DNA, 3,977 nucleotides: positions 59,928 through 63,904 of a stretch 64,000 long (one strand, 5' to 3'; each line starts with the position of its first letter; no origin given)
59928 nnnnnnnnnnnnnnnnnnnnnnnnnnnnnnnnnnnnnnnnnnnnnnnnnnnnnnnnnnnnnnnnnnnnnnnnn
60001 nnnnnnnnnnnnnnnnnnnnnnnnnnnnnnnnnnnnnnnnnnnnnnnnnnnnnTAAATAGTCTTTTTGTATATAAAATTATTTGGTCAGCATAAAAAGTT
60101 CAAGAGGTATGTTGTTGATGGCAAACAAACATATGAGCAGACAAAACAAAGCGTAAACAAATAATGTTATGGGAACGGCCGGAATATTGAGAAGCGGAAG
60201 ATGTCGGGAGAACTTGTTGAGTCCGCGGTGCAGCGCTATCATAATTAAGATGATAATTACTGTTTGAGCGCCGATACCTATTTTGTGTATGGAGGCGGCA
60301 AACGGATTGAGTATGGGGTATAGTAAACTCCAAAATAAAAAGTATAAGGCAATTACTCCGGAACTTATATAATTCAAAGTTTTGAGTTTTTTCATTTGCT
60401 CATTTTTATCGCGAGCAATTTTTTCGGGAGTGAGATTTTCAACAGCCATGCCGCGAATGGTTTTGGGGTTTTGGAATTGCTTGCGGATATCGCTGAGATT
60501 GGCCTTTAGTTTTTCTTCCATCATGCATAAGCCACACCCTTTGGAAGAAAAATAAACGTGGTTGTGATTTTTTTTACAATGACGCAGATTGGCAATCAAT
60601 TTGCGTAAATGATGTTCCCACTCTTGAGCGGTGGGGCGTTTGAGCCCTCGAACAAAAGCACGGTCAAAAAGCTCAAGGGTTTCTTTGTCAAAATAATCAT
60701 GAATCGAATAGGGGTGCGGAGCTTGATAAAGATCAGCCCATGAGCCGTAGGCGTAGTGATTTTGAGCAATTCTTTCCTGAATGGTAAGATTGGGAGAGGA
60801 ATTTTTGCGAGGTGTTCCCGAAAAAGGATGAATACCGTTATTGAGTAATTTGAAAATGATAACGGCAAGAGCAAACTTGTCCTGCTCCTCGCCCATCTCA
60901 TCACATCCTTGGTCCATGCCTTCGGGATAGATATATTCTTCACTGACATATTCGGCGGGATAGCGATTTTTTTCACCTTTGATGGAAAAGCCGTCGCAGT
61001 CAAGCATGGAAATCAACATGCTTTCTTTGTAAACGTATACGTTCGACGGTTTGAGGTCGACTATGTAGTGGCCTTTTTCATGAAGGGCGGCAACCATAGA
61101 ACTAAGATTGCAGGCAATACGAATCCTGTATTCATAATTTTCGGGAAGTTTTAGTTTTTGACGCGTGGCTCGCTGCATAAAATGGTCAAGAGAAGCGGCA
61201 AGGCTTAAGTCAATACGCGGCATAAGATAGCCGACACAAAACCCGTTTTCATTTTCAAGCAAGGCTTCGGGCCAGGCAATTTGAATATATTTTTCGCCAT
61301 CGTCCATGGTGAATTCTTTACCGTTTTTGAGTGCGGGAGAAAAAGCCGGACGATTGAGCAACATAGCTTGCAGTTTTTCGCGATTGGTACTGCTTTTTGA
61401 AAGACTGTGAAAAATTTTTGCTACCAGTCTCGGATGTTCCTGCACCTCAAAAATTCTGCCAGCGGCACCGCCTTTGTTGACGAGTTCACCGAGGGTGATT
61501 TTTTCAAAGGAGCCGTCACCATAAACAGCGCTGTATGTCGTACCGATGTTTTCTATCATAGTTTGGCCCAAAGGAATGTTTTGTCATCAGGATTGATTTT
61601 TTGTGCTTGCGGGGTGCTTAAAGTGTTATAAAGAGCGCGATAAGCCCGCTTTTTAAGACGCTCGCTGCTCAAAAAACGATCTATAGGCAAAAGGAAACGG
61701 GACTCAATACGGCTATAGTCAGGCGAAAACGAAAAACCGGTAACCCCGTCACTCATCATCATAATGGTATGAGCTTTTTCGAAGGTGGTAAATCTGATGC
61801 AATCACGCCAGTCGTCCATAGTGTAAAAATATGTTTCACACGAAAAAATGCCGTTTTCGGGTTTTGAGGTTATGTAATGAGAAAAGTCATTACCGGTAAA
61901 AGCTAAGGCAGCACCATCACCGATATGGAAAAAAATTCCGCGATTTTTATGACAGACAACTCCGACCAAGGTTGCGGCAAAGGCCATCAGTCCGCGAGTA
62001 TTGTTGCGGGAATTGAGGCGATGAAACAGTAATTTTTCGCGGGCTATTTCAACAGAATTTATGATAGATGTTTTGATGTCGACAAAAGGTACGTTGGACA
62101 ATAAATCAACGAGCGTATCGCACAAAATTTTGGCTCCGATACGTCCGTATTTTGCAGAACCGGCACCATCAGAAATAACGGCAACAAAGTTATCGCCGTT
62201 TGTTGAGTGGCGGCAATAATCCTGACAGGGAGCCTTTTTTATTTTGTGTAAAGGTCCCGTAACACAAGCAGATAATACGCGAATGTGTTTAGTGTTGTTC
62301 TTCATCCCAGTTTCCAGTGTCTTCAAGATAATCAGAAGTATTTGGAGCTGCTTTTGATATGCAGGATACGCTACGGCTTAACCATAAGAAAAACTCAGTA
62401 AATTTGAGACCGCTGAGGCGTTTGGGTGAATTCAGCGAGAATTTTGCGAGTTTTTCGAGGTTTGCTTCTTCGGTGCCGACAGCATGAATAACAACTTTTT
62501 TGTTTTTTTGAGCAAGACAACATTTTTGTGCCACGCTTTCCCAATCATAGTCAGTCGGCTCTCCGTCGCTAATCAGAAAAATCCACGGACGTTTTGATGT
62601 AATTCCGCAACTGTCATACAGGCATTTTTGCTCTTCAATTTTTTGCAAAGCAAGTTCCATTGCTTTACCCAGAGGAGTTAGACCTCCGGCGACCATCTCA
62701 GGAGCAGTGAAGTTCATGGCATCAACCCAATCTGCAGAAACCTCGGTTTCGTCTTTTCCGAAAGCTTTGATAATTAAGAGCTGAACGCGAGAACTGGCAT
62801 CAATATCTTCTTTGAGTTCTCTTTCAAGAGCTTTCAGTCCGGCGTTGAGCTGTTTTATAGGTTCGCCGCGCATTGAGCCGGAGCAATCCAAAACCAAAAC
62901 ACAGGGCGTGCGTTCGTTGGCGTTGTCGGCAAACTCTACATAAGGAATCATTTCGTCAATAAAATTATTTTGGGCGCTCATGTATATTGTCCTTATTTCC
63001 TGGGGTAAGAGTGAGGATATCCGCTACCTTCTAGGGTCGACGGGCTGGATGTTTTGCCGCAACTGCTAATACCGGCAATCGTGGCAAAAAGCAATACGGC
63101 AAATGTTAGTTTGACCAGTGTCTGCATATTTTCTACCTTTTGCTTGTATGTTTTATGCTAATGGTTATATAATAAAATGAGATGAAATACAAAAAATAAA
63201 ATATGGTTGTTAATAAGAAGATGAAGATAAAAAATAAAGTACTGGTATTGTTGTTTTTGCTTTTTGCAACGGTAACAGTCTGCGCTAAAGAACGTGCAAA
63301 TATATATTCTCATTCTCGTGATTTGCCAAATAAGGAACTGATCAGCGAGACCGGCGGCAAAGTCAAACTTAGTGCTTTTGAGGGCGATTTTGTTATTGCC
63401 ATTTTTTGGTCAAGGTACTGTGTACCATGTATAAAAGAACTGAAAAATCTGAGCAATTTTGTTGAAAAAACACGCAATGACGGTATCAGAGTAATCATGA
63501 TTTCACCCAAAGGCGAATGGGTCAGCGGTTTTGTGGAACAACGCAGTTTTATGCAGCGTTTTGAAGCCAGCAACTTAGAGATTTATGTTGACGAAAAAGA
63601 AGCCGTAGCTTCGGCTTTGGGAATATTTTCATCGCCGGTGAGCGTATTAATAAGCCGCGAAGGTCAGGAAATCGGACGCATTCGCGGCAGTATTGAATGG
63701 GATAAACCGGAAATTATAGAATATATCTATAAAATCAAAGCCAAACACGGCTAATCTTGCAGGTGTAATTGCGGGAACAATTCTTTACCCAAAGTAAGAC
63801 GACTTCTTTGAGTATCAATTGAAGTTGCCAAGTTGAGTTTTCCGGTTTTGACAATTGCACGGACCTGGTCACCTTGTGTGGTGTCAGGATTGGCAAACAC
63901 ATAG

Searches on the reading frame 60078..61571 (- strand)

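Call 36: search_protein_families(library=pfam, proteins=[window:60078-61571:-], max_evalue=0.00001)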
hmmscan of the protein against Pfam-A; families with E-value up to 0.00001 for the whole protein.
window:60078-61571:- (497 aa): 1 family
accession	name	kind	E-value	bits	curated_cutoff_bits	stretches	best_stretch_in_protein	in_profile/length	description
PF00069.31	Pkinase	-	8.3e-09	35.7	31.7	1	139-320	92-259/263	Protein kinase domain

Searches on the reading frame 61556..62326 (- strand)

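Call 36: search_protein_families(library=pfam, proteins=[window:61556-62326:-], max_evalue=0.00001)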
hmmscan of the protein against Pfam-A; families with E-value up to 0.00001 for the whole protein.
window:61556-62326:- (256 aa): 1 family
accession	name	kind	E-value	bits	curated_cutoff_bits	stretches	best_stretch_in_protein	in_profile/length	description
PF13672.11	PP2C_2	-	7.5e-33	114.3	24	1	23-210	1-176/209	Protein phosphatase 2C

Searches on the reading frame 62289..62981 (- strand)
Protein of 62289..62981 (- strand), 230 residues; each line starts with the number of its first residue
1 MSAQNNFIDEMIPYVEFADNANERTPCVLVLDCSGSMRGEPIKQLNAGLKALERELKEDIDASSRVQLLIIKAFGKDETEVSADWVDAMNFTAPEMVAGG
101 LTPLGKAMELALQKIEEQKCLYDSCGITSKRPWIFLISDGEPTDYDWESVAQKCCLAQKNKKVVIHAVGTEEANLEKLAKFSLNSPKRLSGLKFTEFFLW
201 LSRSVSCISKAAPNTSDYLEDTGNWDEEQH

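Call 36: search_protein_families(library=pfam, proteins=[window:62289-62981:-], max_evalue=0.00001)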
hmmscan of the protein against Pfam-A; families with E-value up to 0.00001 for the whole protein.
window:62289-62981:- (230 aa): 1 family
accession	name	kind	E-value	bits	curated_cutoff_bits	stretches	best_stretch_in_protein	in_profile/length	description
PF00092.34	VWA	-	8.8e-07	29.8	23.8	1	28-185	3-154/174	von Willebrand factor type A domain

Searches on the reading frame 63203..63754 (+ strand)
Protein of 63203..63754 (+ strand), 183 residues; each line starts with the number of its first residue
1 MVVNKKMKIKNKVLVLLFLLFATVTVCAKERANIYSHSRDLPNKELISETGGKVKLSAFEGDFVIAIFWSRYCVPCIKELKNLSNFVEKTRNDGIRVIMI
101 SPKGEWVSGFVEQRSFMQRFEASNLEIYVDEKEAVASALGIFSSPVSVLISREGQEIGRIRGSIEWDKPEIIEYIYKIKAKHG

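Call 36: search_protein_families(library=pfam, proteins=[window:63203-63754:+], max_evalue=0.00001)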
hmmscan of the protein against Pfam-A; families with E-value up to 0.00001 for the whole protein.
window:63203-63754:+ (183 aa): 3 families
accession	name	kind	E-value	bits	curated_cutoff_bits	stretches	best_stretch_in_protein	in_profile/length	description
PF00578.27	AhpC-TSA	-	3.3e-14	53.3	26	1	40-156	4-105/124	AhpC/TSA family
PF08534.16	Redoxin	-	7e-11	42.5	26.6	1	41-167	6-139/148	Redoxin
PF13905.12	Thioredoxin_8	-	7.4e-06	26.6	27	0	62-155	2-93/94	Thioredoxin-like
